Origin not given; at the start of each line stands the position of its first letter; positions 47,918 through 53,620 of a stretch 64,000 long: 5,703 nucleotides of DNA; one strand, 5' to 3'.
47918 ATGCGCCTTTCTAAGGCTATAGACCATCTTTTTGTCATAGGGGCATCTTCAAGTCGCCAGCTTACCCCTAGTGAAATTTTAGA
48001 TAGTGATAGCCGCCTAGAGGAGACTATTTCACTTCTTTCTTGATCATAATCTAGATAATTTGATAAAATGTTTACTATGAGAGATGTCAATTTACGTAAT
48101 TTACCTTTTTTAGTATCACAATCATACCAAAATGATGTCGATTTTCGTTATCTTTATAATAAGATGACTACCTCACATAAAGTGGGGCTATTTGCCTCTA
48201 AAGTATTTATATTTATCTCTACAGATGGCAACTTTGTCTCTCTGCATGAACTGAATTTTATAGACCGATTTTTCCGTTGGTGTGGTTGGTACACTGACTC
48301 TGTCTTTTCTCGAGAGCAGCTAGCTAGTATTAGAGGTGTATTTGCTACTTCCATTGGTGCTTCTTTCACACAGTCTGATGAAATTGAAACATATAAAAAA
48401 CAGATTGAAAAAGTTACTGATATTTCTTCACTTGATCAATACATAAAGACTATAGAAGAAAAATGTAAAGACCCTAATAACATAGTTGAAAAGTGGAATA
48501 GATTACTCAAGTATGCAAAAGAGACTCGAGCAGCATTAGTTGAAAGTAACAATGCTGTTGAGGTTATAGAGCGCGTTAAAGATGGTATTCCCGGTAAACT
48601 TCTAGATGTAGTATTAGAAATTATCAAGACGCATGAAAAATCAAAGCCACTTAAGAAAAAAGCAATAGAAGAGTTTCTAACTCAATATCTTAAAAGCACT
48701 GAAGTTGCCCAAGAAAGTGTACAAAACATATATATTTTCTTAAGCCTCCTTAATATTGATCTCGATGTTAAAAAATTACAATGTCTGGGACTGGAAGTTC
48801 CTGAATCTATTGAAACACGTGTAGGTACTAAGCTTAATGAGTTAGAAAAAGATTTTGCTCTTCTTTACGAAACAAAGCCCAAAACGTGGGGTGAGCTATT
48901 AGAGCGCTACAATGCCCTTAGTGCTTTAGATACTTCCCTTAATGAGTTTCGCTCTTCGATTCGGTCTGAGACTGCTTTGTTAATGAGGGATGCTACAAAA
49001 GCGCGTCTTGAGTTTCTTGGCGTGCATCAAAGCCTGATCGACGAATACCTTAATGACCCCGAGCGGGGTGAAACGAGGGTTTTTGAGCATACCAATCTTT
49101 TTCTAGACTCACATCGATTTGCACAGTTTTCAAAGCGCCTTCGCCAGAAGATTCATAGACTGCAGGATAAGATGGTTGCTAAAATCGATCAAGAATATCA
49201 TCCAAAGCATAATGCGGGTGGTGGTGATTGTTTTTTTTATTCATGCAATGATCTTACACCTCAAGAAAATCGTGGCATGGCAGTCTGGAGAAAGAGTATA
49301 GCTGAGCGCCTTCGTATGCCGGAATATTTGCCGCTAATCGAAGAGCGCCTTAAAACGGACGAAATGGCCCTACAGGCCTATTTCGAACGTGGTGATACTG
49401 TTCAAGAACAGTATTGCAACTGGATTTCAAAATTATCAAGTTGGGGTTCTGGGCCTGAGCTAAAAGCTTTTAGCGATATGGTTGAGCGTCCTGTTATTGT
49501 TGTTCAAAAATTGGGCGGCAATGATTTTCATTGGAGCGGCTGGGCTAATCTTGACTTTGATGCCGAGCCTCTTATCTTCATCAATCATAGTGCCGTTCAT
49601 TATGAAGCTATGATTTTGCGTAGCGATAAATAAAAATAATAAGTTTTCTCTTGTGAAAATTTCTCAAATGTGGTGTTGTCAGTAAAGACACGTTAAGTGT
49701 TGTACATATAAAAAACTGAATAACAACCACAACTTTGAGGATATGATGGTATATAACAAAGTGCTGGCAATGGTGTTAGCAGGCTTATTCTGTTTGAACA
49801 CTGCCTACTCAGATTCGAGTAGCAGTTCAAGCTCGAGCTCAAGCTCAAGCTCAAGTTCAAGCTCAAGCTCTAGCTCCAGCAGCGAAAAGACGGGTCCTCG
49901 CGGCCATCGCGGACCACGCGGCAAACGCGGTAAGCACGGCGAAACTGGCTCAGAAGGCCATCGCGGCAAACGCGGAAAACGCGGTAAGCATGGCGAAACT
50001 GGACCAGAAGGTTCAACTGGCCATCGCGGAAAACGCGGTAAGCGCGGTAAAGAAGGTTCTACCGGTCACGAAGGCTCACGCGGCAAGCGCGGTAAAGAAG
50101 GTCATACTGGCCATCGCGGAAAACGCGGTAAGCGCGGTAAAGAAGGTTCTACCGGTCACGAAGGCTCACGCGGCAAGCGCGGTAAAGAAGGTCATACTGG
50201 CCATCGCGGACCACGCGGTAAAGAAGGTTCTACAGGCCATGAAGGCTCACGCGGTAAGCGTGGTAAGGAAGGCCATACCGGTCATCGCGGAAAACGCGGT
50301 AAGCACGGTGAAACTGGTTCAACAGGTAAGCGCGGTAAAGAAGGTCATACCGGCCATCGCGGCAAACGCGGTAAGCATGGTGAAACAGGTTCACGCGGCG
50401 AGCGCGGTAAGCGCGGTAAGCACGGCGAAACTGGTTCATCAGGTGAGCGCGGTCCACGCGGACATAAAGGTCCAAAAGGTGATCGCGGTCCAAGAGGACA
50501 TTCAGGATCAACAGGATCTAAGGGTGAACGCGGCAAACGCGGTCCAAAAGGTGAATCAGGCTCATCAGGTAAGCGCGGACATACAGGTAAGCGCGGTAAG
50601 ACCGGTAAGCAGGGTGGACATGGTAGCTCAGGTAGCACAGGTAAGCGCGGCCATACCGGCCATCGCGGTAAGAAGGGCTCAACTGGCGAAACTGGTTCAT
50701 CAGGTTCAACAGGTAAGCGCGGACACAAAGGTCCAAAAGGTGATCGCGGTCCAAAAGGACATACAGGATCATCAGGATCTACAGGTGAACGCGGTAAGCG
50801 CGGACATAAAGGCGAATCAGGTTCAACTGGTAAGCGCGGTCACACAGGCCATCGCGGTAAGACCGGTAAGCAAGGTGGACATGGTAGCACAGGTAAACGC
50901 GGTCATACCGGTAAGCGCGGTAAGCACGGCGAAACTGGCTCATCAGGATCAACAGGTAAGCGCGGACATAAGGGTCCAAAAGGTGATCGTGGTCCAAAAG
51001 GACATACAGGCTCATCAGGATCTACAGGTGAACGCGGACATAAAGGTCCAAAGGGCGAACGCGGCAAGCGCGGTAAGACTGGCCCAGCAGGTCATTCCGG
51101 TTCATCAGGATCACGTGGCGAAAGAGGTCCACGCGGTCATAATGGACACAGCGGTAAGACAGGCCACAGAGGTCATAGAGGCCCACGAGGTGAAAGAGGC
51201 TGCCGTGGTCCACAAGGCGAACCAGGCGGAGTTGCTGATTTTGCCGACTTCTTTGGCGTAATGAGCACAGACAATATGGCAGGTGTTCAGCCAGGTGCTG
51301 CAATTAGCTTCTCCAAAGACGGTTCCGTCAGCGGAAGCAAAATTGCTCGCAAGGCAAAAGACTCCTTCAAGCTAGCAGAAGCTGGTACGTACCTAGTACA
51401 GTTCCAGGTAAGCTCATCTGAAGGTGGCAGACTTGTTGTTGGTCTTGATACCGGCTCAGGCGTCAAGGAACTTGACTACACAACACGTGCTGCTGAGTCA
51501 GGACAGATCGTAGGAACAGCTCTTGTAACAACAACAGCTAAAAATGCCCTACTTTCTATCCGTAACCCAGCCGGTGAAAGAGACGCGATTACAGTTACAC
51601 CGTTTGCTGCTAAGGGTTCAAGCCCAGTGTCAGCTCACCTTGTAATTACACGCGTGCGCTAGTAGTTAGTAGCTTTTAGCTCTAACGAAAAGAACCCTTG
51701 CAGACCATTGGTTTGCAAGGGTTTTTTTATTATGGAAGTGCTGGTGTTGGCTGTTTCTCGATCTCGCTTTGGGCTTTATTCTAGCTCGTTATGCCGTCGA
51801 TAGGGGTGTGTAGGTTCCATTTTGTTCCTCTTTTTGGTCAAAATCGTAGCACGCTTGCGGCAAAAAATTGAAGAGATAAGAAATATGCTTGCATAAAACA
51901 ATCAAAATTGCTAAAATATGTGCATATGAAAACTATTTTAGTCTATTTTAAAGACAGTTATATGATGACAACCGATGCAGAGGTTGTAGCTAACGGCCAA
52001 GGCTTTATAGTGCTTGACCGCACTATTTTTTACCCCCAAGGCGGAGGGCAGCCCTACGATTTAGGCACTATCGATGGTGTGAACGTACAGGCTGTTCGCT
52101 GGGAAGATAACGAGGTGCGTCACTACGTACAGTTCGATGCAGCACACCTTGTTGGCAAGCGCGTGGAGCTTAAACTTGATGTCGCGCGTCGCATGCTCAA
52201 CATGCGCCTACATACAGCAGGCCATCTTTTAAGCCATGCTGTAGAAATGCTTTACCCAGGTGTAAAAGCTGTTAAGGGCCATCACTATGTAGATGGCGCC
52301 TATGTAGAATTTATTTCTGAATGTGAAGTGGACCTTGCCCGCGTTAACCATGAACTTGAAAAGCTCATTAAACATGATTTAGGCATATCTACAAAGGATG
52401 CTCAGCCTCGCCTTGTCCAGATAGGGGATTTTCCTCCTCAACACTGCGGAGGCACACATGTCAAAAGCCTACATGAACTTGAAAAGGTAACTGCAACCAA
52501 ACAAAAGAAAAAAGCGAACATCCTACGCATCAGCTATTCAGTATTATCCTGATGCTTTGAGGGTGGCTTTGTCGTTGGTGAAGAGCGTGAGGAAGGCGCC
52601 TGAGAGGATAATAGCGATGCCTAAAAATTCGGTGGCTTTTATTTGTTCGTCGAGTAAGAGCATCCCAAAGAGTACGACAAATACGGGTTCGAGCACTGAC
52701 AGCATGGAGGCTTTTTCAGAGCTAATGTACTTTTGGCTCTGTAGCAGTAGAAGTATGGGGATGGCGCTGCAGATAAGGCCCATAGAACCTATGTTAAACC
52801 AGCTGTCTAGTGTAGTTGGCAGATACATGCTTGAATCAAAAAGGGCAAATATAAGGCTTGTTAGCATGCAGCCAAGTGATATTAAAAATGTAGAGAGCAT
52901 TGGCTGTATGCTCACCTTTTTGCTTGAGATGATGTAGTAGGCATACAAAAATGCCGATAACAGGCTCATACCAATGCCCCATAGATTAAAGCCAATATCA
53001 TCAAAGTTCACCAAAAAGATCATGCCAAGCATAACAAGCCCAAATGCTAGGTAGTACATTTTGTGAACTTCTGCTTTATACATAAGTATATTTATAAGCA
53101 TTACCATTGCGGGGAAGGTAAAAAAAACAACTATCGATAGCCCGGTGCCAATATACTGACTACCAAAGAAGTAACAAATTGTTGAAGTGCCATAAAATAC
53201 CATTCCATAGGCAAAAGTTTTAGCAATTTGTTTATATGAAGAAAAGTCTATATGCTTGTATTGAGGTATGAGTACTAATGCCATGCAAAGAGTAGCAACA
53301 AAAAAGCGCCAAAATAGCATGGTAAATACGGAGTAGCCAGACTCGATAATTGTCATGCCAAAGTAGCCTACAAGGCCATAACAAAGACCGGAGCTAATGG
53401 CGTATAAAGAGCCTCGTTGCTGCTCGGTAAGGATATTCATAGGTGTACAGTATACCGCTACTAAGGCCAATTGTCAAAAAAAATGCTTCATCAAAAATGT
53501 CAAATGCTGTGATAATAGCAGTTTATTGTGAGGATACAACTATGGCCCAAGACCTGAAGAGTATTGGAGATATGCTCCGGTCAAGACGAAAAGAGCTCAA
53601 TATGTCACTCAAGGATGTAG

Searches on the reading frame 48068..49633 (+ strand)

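Call 48: search_protein_families(library=pfam, proteins=[window:48068-49633:+], max_evalue=0.00001)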
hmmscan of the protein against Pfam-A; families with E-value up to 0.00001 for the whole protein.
window:48068-49633:+ (521 aa): 1 family
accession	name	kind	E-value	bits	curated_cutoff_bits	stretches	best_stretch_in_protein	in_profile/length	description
PF02338.25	OTU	-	1.8e-07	32.1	23.3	1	385-487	3-95/128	OTU-like cysteine protease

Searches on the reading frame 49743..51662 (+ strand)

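Call 48: search_protein_families(library=pfam, proteins=[window:49743-51662:+], max_evalue=0.00001)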
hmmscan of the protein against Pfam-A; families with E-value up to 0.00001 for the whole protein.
window:49743-51662:+ (639 aa): 1 family
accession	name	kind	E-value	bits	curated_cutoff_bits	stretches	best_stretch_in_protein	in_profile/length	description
PF01391.23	Collagen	-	6.6e-75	247.2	27.2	2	51-106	4-59/60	Collagen triple helix repeat (20 copies)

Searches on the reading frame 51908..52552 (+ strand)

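Call 48: search_protein_families(library=pfam, proteins=[window:51908-52552:+], max_evalue=0.00001)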
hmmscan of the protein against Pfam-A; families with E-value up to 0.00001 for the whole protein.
window:51908-52552:+ (214 aa): 2 families
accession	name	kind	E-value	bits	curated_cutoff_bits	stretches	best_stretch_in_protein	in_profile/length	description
PF01411.24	tRNA-synt_2c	-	1.3e-09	37.6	30.3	1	19-92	472-550/552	tRNA synthetases class II (A)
PF07973.19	tRNA_SAD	-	2.6e-06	27.7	24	1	168-207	2-42/44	Threonyl and Alanyl tRNA synthetase second additional domain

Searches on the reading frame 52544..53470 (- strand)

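Call 48: search_protein_families(library=pfam, proteins=[window:52544-53470:-], max_evalue=0.00001)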
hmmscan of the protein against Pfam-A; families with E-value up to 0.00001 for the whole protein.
window:52544-53470:- (308 aa): 1 family
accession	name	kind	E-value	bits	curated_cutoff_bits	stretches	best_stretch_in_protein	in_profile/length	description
PF00892.27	EamA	-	2e-32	112.7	28.2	2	163-296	1-134/135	EamA-like transporter family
